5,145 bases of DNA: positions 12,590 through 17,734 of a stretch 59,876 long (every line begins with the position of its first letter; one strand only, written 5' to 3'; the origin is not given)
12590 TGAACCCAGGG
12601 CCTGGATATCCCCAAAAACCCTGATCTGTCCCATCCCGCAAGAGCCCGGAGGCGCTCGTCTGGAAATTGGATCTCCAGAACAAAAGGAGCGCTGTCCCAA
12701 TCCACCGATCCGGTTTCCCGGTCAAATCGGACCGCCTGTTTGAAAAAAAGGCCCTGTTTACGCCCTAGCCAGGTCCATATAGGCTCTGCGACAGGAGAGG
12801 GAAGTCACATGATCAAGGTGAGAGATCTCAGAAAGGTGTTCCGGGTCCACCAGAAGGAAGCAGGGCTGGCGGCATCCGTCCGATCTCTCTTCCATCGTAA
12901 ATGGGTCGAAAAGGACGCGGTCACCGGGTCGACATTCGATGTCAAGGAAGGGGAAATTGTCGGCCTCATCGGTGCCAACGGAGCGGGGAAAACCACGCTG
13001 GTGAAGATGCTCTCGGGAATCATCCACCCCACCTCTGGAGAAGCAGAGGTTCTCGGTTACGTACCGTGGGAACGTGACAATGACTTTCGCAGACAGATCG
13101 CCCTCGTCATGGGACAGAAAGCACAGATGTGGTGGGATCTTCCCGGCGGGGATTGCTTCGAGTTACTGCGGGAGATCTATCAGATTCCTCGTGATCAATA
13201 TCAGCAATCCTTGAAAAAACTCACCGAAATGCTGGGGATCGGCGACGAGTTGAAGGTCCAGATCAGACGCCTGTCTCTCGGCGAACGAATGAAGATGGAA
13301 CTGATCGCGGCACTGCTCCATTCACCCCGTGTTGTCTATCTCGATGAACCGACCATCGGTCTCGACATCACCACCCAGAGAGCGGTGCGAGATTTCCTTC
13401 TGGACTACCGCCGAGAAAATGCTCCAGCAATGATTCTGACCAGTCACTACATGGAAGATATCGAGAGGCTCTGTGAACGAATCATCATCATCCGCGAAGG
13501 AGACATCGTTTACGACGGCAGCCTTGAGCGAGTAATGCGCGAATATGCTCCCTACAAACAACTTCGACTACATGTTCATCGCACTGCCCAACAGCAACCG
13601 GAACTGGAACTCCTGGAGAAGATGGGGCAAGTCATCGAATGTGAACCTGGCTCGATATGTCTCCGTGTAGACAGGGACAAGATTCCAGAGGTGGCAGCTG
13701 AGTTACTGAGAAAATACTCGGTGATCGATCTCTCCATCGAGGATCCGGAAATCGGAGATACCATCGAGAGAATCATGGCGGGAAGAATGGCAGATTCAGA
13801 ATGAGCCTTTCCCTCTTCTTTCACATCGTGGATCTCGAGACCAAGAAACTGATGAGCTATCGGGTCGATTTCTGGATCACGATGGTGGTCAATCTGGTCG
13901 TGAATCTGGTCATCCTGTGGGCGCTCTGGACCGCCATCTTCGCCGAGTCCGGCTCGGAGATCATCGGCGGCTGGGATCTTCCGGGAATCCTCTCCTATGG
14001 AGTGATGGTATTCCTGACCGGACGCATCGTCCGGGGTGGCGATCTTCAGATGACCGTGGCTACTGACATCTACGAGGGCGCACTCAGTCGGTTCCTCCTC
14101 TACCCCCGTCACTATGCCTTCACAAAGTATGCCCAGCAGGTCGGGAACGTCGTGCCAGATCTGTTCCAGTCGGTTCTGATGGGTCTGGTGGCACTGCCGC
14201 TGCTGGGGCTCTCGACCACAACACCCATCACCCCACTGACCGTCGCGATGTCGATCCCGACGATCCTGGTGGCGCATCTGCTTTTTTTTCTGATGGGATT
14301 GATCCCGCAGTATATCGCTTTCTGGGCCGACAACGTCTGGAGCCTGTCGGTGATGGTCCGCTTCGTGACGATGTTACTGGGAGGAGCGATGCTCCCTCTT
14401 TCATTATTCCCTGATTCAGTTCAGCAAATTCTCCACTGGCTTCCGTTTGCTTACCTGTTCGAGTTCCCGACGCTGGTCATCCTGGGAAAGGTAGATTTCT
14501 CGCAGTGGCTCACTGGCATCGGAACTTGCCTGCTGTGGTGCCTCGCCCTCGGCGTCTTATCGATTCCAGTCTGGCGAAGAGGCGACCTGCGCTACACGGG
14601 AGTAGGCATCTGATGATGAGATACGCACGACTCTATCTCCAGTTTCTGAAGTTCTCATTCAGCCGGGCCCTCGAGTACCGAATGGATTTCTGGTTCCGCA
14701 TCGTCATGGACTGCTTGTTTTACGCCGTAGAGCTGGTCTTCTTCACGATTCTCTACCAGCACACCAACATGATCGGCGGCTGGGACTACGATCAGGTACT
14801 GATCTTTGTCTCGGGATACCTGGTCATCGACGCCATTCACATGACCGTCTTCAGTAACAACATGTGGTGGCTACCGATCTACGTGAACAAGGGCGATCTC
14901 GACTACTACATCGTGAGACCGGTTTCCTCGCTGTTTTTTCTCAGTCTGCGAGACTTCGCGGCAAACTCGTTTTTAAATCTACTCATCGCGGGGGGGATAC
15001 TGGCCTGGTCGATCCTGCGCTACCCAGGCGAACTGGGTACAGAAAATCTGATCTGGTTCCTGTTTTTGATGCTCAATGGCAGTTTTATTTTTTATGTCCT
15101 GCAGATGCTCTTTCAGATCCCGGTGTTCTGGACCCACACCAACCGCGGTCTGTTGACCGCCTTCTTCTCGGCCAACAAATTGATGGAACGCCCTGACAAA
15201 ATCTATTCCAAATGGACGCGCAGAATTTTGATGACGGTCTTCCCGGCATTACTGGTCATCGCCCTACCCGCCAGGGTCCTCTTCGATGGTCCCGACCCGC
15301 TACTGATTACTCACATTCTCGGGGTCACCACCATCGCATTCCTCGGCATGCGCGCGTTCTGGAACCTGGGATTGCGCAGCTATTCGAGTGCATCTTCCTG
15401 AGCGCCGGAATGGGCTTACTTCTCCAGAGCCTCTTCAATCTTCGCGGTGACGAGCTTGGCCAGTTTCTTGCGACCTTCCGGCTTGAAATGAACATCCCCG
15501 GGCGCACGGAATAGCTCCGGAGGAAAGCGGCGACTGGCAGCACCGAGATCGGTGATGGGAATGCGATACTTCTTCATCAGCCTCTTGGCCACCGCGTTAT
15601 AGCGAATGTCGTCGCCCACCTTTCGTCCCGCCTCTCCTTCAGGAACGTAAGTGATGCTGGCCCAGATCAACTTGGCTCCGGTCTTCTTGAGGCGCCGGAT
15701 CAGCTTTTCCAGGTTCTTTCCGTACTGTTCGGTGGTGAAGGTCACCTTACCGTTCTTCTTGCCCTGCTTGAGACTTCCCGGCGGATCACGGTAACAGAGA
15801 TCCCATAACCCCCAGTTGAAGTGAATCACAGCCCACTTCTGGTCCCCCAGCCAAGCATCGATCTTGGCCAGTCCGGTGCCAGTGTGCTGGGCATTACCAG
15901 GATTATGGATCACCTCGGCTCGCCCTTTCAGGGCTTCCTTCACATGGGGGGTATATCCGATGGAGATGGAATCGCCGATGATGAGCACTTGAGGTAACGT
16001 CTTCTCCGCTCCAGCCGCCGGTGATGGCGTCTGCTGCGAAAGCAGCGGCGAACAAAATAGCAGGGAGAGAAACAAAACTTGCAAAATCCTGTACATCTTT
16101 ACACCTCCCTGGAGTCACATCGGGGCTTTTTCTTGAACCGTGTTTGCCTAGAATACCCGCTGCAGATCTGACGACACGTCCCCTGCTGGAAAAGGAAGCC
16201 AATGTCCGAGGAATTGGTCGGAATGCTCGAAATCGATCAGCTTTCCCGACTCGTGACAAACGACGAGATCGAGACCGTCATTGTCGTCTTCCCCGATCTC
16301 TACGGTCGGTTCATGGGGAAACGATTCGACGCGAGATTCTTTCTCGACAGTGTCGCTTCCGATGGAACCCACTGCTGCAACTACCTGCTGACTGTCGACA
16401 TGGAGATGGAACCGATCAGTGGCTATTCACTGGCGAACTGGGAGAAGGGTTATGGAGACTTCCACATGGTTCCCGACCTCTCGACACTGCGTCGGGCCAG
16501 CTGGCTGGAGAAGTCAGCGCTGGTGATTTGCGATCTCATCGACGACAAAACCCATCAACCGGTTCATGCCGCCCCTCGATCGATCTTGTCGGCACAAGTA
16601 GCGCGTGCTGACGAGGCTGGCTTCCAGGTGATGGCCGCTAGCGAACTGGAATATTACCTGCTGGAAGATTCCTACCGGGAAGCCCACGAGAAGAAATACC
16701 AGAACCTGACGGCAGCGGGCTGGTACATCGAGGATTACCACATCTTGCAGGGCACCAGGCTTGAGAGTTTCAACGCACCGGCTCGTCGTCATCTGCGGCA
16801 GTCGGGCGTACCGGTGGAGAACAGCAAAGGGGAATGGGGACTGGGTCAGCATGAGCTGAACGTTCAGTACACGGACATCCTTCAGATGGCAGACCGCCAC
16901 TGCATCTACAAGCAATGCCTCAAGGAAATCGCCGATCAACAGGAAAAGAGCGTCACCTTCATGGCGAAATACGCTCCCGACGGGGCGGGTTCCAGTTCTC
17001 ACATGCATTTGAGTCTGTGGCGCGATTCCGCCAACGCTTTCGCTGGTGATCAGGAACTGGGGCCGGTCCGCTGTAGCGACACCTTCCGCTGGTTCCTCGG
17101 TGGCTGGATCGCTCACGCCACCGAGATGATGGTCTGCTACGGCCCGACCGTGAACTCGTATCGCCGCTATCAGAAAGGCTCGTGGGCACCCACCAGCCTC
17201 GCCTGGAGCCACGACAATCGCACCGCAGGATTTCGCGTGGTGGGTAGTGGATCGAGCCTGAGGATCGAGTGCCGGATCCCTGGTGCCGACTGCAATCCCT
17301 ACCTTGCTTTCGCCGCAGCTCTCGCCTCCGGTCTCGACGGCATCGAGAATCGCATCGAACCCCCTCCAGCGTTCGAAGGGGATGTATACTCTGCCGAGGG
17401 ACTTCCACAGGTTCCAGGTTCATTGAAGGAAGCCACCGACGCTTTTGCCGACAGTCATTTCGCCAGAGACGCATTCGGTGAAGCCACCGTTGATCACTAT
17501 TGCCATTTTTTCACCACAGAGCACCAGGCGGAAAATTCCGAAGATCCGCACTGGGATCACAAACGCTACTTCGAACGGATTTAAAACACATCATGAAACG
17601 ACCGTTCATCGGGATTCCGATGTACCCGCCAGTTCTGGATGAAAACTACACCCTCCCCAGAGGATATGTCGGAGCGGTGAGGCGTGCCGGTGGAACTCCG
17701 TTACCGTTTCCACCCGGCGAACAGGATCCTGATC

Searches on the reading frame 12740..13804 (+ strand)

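Call 25: search_protein_families(library=pfam, proteins=[window:12740-13804:+])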
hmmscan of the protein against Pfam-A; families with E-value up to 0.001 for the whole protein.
window:12740-13804:+ (354 aa): 2 families
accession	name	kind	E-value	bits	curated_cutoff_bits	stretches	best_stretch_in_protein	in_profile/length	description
PF00005.33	ABC_tran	-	3.1e-24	86.6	25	1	63-205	3-136/137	ABC transporter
PF13304.12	AAA_21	-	7.5e-12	46.4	27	1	165-236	225-298/304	AAA domain, putative AbiEii toxin, Type IV TA system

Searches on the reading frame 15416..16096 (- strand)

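Call 25: search_protein_families(library=pfam, proteins=[window:15416-16096:-])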
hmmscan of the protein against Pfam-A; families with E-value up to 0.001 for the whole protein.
window:15416-16096:- (226 aa): 2 families
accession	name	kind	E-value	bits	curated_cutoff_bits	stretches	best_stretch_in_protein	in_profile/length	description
PF13472.12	Lipase_GDSL_2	-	5.8e-08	33.9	32.9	1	40-209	2-176/178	GDSL-like Lipase/Acylhydrolase family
PF04311.20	DUF459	-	1.2e-06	28.5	27.2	0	36-80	1-43/197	Protein of unknown function (DUF459)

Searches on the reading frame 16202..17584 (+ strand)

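Call 25: search_protein_families(library=pfam, proteins=[window:16202-17584:+])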
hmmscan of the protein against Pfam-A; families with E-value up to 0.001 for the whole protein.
window:16202-17584:+ (460 aa): 1 family
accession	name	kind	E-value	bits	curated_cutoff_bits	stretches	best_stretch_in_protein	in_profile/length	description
PF00120.29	Gln-synt_C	-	1e-94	317.9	24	1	123-456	2-344/344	Glutamine synthetase, catalytic domain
